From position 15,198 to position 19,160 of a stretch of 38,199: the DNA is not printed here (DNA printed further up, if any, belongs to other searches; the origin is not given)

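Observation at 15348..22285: Translationally coupled pair: a ~1200-aa secreted protein of unknown fold plus a 1091-aa S8 subtilase with a 600-aa C-terminal extension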

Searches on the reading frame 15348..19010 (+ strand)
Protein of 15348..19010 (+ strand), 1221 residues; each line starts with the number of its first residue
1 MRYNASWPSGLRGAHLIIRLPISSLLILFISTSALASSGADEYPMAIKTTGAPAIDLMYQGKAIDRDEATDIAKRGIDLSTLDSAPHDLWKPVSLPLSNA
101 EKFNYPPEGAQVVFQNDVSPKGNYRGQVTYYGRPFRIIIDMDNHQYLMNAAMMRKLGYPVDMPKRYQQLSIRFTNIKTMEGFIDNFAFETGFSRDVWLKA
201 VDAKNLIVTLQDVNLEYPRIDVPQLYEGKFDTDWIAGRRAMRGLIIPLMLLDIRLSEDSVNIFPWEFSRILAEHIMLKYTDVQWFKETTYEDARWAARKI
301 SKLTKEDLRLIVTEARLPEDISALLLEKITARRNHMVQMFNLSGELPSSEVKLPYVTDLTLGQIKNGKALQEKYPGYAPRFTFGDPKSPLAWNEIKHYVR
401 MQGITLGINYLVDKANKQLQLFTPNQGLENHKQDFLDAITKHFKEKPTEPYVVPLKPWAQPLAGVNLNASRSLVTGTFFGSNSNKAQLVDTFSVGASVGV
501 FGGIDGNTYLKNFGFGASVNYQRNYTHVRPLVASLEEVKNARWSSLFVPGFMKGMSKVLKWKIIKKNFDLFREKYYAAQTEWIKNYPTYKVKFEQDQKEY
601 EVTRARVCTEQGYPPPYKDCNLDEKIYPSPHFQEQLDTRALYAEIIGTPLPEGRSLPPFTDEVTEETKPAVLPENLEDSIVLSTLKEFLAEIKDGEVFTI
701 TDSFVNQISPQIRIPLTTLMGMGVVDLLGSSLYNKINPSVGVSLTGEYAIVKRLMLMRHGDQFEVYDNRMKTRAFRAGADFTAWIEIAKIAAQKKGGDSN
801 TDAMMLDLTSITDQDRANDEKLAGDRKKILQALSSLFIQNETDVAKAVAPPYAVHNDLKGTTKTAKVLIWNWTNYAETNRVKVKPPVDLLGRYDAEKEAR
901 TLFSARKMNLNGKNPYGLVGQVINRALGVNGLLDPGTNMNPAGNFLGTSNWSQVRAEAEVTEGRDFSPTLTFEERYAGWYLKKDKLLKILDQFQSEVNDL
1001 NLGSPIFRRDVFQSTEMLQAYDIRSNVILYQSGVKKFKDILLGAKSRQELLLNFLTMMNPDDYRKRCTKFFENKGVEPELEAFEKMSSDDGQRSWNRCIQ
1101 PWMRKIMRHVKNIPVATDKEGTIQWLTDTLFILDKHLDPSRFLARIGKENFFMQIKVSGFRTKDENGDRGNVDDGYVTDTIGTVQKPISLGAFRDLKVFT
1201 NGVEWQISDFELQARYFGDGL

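Call 7: search_protein_families(library=pfam, proteins=[window:15348-19010:+], max_evalue=0.01)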
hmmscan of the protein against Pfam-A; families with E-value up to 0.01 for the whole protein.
window:15348-19010:+ (1221 aa): 0 families

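Call 8: search_protein_families(library=ncbifam, proteins=[window:15348-19010:+], max_evalue=0.01)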
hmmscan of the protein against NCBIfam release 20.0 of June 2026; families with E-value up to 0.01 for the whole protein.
window:15348-19010:+ (1221 aa): 0 families

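Call 9: find_homologous_proteins(query=window:15348-19010:+)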
Query window:15348-19010:+ (1221 aa): 25 proteins with E <= 0.001 among 8000 candidates.
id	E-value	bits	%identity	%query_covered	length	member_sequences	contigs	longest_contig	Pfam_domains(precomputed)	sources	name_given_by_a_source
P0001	0.0e+0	2822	100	100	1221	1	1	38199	-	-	-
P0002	0.0e+0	1969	69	99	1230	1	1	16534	-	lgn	-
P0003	0.0e+0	1733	62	99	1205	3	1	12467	-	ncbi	-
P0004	0.0e+0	1682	60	98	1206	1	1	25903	-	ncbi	-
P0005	0.0e+0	1672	60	97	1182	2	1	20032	-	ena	-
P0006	0.0e+0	1659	58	98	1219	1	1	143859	-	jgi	jgi:hypothetical protein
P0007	0.0e+0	1621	59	99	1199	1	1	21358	-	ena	-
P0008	0.0e+0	1603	58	98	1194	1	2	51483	-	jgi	jgi:hypothetical protein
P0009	0.0e+0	1583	57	98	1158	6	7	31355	-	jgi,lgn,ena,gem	-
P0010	0.0e+0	1542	56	98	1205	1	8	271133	-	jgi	jgi:hypothetical protein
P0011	0.0e+0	1537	57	98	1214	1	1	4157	-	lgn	-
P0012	0.0e+0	1446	58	49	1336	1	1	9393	-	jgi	jgi:hypothetical protein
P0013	0.0e+0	1386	53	97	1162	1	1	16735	-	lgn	-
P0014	0.0e+0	1094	51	43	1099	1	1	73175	-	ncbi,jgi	jgi:hypothetical protein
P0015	0.0e+0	1016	46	45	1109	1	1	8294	-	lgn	-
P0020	4.8e-156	540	34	44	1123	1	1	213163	-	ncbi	-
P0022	7.0e-156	539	36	44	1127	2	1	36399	-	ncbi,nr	ncbi:MAG: hypothetical protein A4S09_11920 [Proteobacteria bacterium SG_bin7]|nr:MAG: hypothetical p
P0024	2.9e-149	517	36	42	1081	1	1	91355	-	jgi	jgi:hypothetical protein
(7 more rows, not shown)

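Call 12: find_encoding_contigs(protein=P0020, flank=10000, max_places=2)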
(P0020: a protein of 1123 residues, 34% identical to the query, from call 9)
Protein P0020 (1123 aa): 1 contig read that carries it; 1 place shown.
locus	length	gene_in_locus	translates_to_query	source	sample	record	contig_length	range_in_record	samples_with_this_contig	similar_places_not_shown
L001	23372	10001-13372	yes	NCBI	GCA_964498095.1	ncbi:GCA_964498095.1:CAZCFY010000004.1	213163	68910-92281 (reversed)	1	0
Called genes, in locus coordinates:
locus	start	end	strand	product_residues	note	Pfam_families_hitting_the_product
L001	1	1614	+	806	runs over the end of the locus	PF04773:FecR (weak)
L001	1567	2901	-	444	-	-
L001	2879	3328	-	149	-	PF00072:Response_reg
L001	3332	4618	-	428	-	PF00072:Response_reg, PF02518:HATPase_c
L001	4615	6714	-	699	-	PF00672:HAMP, PF02518:HATPase_c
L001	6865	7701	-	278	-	-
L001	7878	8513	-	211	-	-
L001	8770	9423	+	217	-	-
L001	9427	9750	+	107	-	PF24038:DUF7347 (weak), PF01022:HTH_5 (weak), PF13601:HTH_34, PF12840:HTH_20 (weak), PF03551:PadR (faint)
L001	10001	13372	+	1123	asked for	-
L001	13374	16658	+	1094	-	PF00082:Peptidase_S8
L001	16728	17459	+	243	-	-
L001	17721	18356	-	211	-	PF01209:Ubie_methyltran, PF13489:Methyltransf_23, PF02353:CMAS (weak), PF07021:MetW (weak), PF13847:Methyltransf_31, PF08241:Methyltransf_11, PF08242:Methyltransf_12, PF13649:Methyltransf_25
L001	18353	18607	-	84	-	-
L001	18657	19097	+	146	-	-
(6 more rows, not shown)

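Call 13: find_encoding_contigs(protein=P0006, flank=10000, max_places=2)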
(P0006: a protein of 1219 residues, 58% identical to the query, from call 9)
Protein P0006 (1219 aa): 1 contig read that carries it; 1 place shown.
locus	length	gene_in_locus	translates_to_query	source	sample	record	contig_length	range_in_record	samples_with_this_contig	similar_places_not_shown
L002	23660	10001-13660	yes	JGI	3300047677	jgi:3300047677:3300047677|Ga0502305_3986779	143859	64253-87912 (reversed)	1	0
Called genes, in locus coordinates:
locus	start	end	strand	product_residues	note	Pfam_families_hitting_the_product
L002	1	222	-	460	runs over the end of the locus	PF01189:Methyltr_RsmB-F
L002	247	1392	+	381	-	PF02771:Acyl-CoA_dh_N, PF02770:Acyl-CoA_dh_M, PF00441:Acyl-CoA_dh_1, PF08028:Acyl-CoA_dh_2, PF22924:ACOX_C_alpha1 (weak)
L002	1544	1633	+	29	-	-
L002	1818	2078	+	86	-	-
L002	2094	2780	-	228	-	PF00557:Peptidase_M24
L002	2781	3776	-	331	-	PF03193:RsgA_GTPase, PF01926:MMR_HSR1 (weak)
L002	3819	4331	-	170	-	-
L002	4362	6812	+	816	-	PF00133:tRNA-synt_1, PF01406:tRNA-synt_1e (faint), PF09334:tRNA-synt_1g, PF13603:tRNA-synt_1_2, PF00133:tRNA-synt_1, PF09334:tRNA-synt_1g (weak), PF08264:Anticodon_1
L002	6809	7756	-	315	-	PF13669:Glyoxalase_4 (faint), PF00903:Glyoxalase (weak)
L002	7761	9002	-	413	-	PF01053:Cys_Met_Meta_PP, PF00155:Aminotran_1_2 (weak)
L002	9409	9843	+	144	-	-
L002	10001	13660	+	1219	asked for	-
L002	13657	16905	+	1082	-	PF00082:Peptidase_S8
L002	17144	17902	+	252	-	-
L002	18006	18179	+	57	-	-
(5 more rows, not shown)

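Call 17: search_solved_structures(query=A2, max_evalue=10)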
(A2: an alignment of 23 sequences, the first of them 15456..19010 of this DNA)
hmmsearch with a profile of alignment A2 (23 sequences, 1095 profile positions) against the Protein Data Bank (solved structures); distinct sequences matched with E-value up to 10: 0.

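Call 19: find_encoding_contigs(protein=P0024, flank=8000, max_places=2)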
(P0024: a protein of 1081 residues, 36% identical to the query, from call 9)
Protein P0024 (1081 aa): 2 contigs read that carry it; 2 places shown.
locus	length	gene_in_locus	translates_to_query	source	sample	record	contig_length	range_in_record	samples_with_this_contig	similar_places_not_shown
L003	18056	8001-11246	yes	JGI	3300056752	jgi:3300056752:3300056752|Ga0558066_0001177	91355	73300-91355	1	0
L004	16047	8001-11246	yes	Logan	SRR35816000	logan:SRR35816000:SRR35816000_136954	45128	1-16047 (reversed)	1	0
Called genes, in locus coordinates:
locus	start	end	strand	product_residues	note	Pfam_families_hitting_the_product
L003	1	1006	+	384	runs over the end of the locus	-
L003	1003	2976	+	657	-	PF14841:FliG_M (weak), PF01706:FliG_C (weak)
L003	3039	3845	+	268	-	PF01618:MotA_ExbB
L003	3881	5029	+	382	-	PF13677:MotB_plug, PF00691:OmpA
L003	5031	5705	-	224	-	-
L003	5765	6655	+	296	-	-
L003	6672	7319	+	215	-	-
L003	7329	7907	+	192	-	-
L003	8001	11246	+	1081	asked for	-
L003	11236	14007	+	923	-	PF00082:Peptidase_S8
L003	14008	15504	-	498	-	PF00221:Lyase_aromatic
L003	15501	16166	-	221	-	PF00834:Ribul_P_3_epim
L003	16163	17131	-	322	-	PF00551:Formyl_trans_N, PF02911:Formyl_trans_C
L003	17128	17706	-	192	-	PF01327:Pep_deformylase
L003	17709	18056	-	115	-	?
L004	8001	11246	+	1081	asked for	-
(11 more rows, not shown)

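Call 20: find_encoding_contigs(protein=P0014, flank=8000, max_places=2)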
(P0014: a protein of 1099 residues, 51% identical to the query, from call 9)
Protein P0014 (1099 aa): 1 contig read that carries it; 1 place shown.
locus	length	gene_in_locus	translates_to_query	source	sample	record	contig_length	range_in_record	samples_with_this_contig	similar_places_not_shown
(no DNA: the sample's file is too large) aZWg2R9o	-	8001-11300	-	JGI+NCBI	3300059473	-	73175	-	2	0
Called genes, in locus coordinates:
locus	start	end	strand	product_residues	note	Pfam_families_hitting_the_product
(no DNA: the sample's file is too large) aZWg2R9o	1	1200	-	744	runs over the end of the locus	PF19312:NtrY_N, PF00672:HAMP, PF00989:PAS (weak), PF00512:HisKA, PF02518:HATPase_c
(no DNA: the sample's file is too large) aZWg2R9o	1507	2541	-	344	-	PF01180:DHO_dh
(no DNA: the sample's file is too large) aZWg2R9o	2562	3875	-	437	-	PF22458:RsmF-B_ferredox (weak), PF01189:Methyltr_RsmB-F, PF13847:Methyltransf_31 (weak)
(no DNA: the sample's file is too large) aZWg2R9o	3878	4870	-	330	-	PF03193:RsgA_GTPase, PF01926:MMR_HSR1 (weak)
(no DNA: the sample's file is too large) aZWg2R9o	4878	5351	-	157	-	-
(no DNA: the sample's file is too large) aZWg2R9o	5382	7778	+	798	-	PF00133:tRNA-synt_1, PF01406:tRNA-synt_1e (faint), PF09334:tRNA-synt_1g, PF13603:tRNA-synt_1_2, PF00133:tRNA-synt_1, PF09334:tRNA-synt_1g (weak), PF08264:Anticodon_1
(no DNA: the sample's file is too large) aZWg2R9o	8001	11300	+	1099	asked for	-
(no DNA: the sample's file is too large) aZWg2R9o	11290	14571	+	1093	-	PF00082:Peptidase_S8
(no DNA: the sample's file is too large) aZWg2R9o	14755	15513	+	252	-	-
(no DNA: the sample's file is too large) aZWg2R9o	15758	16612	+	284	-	-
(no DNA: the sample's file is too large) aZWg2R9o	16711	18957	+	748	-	PF00999:Na_H_Exchanger, PF02080:TrkA_C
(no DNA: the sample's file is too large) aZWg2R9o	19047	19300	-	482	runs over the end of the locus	PF00082:Peptidase_S8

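Call 22: find_encoding_contigs(protein=P0022, flank=8000, max_places=2)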
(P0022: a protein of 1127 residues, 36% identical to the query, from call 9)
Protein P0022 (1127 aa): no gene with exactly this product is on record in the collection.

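Call 23: find_related_loci(query=A2, collection=genome_contigs, flank=8000)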
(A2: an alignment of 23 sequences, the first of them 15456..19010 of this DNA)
Query A2 (1185 aa) in genome_contigs; peptide patterns used: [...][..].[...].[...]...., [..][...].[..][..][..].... (x = any residue, [..] = any of these).
42 stretches matched a pattern; 34 encode a relative of the query (tblastn E <= 1e-3); 32 distinct loci.
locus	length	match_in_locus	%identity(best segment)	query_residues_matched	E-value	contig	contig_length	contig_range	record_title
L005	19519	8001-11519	63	5-1185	0e+0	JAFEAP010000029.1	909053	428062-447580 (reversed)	MAG: Bdellovibrionales bacterium isolate SZAS-2 CK_MAG-98__29__length-909053, whole genome shotgun sequence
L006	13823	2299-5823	60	5-1185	0e+0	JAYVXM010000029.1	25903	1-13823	MAG: Bdellovibrionales bacterium isolate GL85_DN_concoct_39 GL85_DN_concoct_39_28, whole genome shotgun sequence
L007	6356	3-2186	54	462-1185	0e+0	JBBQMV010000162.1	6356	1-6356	MAG: Bdellovibrionia bacterium isolate Co_metawrap_363 Cmw_363_k141_17802774_length_6356_cov_9.0000, whole genome shotgu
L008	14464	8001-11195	47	8-1185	5e-160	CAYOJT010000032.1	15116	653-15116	MAG TPA_asm: uncultured Bacteriovoracaceae bacterium isolate SRP189682_co1_492 genome assembly, contig: NODE_8167_length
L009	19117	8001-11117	40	16-1184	6e-115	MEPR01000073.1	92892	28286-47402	MAG: Bdellovibrionales bacterium GWB1_55_8 gwb1_scaffold_502, whole genome shotgun sequence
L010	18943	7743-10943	37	9-1185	5e-114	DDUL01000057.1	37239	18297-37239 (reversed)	MAG TPA_asm: Bdellovibrionaceae bacterium UBA2339 UBA2339_contig_11076, whole genome shotgun sequence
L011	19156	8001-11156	39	17-1184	1e-104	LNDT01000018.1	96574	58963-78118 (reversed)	MAG: Bdellovibrionales bacterium Ga0074137 Ga0074137_117.1, whole genome shotgun sequence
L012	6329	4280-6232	36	9-771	1e-104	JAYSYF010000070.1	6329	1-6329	MAG: Bdellovibrionales bacterium isolate GFS_13375 GFS_13375_69, whole genome shotgun sequence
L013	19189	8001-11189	37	9-1184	3e-104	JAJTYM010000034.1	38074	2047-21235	MAG: Bdellovibrionaceae bacterium isolate DTUPRO1 34-Genome15, whole genome shotgun sequence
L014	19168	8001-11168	37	13-1185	2e-103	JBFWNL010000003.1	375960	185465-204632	MAG: Bacteriovoracia bacterium isolate CA_2019_TPBF_111 NODE_227_length_375960_cov_8.339220_TPBF, whole genome shotgun s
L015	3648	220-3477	36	11-1185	2e-105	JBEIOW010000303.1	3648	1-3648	MAG: Bacteriovoracaceae bacterium isolate Sample-106-S6-bin-27 Sample_106_S6-bin_27-k141_1108560, whole genome shotgun s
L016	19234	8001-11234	36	1-1184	9e-103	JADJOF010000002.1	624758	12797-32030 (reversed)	MAG: Bdellovibrionales bacterium isolate Fred_18-Q3-R57-64_BAT3C.339 tig00004627-10-6241410, whole genome shotgun sequen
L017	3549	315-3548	36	1-1184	1e-104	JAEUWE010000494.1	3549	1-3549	MAG: Bdellovibrionaceae bacterium isolate new MAG-399 k141_3964113, whole genome shotgun sequence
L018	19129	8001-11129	40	16-1184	9e-102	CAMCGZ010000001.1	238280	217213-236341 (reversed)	MAG: Bdellovibrio sp. ZAP7 isolate MsE-30jul19-120 genome assembly, contig: MsE-30jul19-C34, whole genome shotgun sequen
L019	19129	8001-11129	40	16-1184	9e-101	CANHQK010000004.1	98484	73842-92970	MAG: Bdellovibrionales bacterium isolate RE-26jul17-3 genome assembly, contig: RE-26jul17-C179, whole genome shotgun seq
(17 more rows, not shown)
